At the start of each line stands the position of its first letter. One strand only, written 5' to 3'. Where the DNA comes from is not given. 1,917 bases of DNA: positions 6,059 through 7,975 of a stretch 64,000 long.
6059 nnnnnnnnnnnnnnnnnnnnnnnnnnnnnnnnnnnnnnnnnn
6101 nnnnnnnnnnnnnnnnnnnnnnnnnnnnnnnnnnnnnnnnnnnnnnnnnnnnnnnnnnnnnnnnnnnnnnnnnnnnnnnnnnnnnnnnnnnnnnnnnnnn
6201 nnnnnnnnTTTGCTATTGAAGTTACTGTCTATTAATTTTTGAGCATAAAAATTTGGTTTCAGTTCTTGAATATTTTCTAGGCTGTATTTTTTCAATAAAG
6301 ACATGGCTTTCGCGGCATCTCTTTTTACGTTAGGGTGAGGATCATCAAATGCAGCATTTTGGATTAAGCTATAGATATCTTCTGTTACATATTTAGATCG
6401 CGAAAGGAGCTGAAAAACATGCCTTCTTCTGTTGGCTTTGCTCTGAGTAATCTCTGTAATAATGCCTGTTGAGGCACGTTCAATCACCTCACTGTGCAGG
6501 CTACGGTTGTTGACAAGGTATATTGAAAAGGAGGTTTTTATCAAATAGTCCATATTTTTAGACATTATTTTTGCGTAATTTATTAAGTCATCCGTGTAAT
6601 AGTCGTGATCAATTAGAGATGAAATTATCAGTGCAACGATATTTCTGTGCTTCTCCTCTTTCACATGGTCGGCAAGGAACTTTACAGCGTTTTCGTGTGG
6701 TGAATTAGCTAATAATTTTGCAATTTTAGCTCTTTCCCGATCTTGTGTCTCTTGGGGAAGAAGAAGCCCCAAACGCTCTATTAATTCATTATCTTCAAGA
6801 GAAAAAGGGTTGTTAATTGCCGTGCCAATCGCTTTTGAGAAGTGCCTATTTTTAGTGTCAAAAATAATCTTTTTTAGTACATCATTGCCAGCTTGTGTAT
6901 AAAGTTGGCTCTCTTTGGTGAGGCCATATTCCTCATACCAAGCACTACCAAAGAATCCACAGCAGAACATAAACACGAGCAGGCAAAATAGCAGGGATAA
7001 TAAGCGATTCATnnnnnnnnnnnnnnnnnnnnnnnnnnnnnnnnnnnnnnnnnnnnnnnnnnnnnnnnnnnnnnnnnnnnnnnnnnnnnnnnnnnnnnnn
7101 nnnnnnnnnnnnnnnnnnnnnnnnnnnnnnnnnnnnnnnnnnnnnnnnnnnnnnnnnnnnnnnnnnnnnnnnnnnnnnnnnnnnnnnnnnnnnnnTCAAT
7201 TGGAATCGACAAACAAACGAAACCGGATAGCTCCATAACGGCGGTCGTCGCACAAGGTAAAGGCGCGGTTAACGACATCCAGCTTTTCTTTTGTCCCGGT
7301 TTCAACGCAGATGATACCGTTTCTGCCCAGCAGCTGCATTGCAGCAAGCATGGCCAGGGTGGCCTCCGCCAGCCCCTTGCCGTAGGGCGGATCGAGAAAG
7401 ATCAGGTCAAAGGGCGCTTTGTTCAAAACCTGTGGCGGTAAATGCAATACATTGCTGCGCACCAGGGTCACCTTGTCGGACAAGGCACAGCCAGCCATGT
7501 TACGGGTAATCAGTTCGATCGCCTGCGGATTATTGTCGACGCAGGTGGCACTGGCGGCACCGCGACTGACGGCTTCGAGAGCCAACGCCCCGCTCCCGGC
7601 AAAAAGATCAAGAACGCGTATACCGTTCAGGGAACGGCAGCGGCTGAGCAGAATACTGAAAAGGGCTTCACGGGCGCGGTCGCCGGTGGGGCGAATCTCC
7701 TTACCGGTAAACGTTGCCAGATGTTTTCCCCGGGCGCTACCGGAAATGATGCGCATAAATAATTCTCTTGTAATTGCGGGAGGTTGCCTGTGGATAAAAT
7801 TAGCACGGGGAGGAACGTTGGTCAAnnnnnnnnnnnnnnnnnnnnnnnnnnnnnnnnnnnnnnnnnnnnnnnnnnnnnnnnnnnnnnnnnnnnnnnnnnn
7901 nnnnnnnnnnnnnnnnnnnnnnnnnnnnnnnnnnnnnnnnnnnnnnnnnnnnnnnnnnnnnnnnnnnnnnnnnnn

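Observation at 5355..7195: AT-rich single-gene island: exported HEAT-repeat/caspase-fold protein splitting rsmD from coaD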

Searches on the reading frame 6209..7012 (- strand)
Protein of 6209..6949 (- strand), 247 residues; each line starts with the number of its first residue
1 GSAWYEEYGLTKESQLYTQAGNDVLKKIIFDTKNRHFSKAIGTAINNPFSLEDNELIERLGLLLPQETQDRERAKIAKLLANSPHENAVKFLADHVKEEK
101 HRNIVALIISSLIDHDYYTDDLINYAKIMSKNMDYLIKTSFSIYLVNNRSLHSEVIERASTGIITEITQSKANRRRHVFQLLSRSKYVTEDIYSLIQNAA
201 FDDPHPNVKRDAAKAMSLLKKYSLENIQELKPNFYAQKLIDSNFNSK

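Call 58: find_homologous_proteins(query=window:6209-6949:-, max_evalue=0.001)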
Query window:6209-6949:-: 607 candidates shared short words with the query, none scored E <= 0.001.

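Call 65: search_protein_representatives(protein=window:6209-6949:-)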
Query: 247 residues. Proteins with E-value up to 0.001 (for the whole library): 1; up to 1e-10: 1; up to 1e-30: 0. The best 1 are listed.
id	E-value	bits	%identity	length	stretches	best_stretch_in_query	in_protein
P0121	1.0e-26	110.3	30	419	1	2-226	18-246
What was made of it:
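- P0121 is the only match to the N-terminal module among 1.84 billion representatives (E 1e-26, call 65).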

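Call 67: search_protein_families(library=pfam, proteins=[P0121], max_evalue=1)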
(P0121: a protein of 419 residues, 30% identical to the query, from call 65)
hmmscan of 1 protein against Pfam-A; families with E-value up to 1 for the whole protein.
P0121 (419 aa): 3 families
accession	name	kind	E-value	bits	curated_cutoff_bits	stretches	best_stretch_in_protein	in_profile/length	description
PF13488.11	Gly-zipper_Omp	-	0.0022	18.3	25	1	311-356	1-45/46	Glycine zipper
PF13646.12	HEAT_2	-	0.06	14.1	27.7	0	187-240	8-59/88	HEAT repeats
PF25676.1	T4_Spackle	-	0.16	13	27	1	1-24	1-24/96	Bacteriophage T4 Spackle protein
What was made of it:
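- It is a lipoprotein-like WY-HEAT protein with a glycine-zipper C-terminus (call 67).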

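Call 76: find_homologous_proteins(query=A2, max_evalue=0.001)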
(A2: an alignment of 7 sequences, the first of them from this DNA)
Query A2 (7 sequences): 8000 candidates shared short words with the query, none scored E <= 0.001.
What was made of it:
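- Tried and rejected: find_homologous_proteins with the N-terminal region alone (call 58) and with an N-terminal alignment (call 76) returned nothing.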

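Call 77: find_encoding_contigs(protein=P0121, flank=5000, max_places=3)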
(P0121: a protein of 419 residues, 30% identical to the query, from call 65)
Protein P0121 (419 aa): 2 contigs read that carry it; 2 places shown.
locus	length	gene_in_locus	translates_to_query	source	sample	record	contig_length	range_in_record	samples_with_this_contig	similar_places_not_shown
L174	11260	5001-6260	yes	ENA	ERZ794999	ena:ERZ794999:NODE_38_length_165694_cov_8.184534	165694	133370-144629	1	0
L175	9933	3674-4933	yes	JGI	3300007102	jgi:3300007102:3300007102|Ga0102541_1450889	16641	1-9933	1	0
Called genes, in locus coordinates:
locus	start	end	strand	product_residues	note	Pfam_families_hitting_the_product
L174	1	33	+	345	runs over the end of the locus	PF03480:DctP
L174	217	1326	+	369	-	PF03480:DctP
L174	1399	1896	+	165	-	PF04290:DctQ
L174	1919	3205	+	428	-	PF06808:DctM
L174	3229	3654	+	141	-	PF00582:Usp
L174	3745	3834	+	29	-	-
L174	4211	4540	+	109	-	-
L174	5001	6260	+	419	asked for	-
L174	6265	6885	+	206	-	PF13036:LpoB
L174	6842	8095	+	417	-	PF00515:TPR_1 (faint), PF07719:TPR_2 (faint), PF13174:TPR_6 (faint), PF13424:TPR_12 (faint)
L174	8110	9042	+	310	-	PF00656:Peptidase_C14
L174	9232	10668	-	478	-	PF13396:PLDc_N (weak), PF13091:PLDc_2, PF00614:PLDc (weak), PF13091:PLDc_2, PF00614:PLDc (weak)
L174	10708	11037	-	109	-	PF12773:DZR (faint), PF13248:Zn_ribbon_3 (faint)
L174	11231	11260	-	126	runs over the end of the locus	PF08308:PEGA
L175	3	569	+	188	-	?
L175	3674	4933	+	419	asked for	-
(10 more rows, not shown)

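Call 81: search_protein_families(library=ncbifam, proteins=[L174:6265-6885:+, L174:6842-8095:+, L174:8110-9042:+, L174:5001-6260:+], max_evalue=0.01)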
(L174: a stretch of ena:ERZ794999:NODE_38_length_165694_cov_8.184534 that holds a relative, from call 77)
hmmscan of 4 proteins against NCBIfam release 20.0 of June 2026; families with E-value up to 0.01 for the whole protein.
L174:6265-6885:+ (206 aa): 1 family
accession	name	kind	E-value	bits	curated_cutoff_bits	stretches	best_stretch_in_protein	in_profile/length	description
TIGR02722.1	lp_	equivalog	1.9e-15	57.4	110.55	1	7-192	6-184/189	penicillin-binding protein activator LpoB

L174:6842-8095:+ (417 aa): 0 families

L174:8110-9042:+ (310 aa): 1 family
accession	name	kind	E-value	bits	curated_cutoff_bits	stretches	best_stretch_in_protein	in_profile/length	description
NF047832.1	caspase_w_EACC1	subfamily_domain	2.3e-19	69.7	140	1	84-281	3-193/211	caspase, EACC1-associated type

L174:5001-6260:+ (419 aa): 0 families

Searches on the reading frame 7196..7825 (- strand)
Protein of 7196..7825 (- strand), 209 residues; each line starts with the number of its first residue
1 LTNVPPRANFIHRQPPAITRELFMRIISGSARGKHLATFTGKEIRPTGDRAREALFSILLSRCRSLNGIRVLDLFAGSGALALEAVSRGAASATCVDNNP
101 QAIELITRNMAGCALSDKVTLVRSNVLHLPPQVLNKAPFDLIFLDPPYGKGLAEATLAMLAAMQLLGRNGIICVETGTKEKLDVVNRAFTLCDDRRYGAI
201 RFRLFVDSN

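Call 3: search_protein_families(library=pfam, proteins=[window:7196-7825:-], max_evalue=0.01)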
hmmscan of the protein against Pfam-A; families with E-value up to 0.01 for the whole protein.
window:7196-7825:- (209 aa): 12 families
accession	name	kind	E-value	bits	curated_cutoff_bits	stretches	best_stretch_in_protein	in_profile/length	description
PF03602.21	Cons_hypoth95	-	1.4e-50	171.9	24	1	24-205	1-181/182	Conserved hypothetical protein 95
PF05175.20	MTS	-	9.8e-10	38.8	23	1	58-174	22-138/170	Methyltransferase small domain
PF13847.12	Methyltransf_31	-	3.8e-09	36.8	27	1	68-178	4-113/145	Methyltransferase domain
PF01170.24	UPF0020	-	6.4e-09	36.2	22.3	1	52-155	13-138/197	RMKL-like, methyltransferase domain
PF13649.12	Methyltransf_25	-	5.7e-07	30.6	27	1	71-144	1-70/97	Methyltransferase domain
PF06325.19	PrmA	-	3.6e-06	27.1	22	1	67-142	161-230/296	Ribosomal protein L11 methyltransferase (PrmA)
PF09445.16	Methyltransf_15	-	5.1e-06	26.6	22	1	70-149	3-82/165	RNA cap guanine-N2 methyltransferase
PF02475.24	TRM5-TYW2_MTfase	-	1.4e-05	25.6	28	1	68-132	37-102/164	TRM5/TYW2 methyltransferase domain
PF02005.22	TRM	-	0.00064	19.5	27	1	62-175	50-152/376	N2,N2-dimethylguanosine tRNA methyltransferase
PF13578.12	Methyltransf_24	-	0.00082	20.7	26.3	1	81-173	13-101/105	Methyltransferase domain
PF02086.21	MethyltransfD12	-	0.0029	17.8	22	0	69-106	22-58/253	D12 class N6 adenine-specific DNA methyltransferase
PF01555.25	N6_N4_Mtase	-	0.0087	16.5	26.7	0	67-106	181-219/221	DNA methylase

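Call 4: search_protein_families(library=ncbifam, proteins=[window:7196-7825:-], max_evalue=0.01)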
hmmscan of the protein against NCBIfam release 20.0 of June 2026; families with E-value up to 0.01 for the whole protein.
window:7196-7825:- (209 aa): 32 families (the best 25 are shown)
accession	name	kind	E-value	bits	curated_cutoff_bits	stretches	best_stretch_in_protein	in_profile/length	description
TIGR00095.1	TIGR00095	equivalog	2.2e-43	148.2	117.5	1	21-205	8-191/194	16S rRNA (guanine(966)-N(2))-methyltransferase RsmD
NF008157.0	PRK10909.1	equivalog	1.7e-32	112.9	302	1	24-206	13-189/199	16S rRNA (guanine(966)-N(2))-methyltransferase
TIGR03534.1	RF_mod_PrmC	equivalog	4.7e-12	45.9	199.1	1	53-148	74-166/253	peptide chain release factor N(5)-glutamine methyltransferase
TIGR00536.1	hemK_fam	subfamily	1.5e-10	40.6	115.5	1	69-148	116-192/286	HemK family protein methyltransferase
TIGR03533.1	L3_gln_methyl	equivalog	9.7e-10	38.2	229.7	1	70-150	124-201/284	50S ribosomal protein L3 N(5)-glutamine methyltransferase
NF046099.1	RSP_2647_MTase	equivalog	4.2e-09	35.7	600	1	67-177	217-328/391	RSP_2647 family RNA methyltransferase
NF011529.0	PRK14968.1-3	equivalog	4e-08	32.9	162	1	65-157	32-117/198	putative methyltransferase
NF001790.0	PRK00517.3-3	equivalog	4e-08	32.9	269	1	64-142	119-195/262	50S ribosomal protein L11 methyltransferase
NF043040.1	corrin_prot_MT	hypoth_equivalog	5.2e-08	32.6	180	1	65-143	40-115/216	corrinoid protein-associated methyltransferase CpaM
NF001556.0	PRK00377.1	equivalog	9.3e-08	32.1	238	1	53-181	26-150/198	cobalt-precorrin-6Y C(15)-methyltransferase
TIGR02469.1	CbiT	equivalog_domain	1.5e-07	31.7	78.3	1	59-144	11-94/124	precorrin-6Y C5,15-methyltransferase (decarboxylating) subunit CbiT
NF008748.0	PRK11783.1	equivalog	1.1e-06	27.3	466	1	67-147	541-620/704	bifunctional 23S rRNA (guanine(2069)-N(7))-methyltransferase RlmK/23S rRNA (guanine(2445)-N(2))-methyltransferase RlmL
TIGR00406.1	prmA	equivalog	1.8e-06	27.6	183.15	1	66-125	158-217/288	50S ribosomal protein L11 methyltransferase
NF011530.0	PRK14968.1-4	equivalog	4.5e-06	26.1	243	1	67-148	39-109/202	putative methyltransferase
NF053718.1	23SC1962Mtase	equivalog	8.2e-06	24.8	575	1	64-148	207-290/383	23S rRNA (cytosine(1962)-C(5))-methyltransferase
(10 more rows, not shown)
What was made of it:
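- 7196..7825 (-): rsmD (16S rRNA m2G966 methyltransferase). Its last 8 codons (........*) are replaced by DSN* from the inserted DNA (7196..7207). The catalytic domain is intact. TIGR00095 148 bits against a cut-off of 117.5; Pfam Cons_hypoth95 matches profile positions 1-181 of 182 (calls 3, 4).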
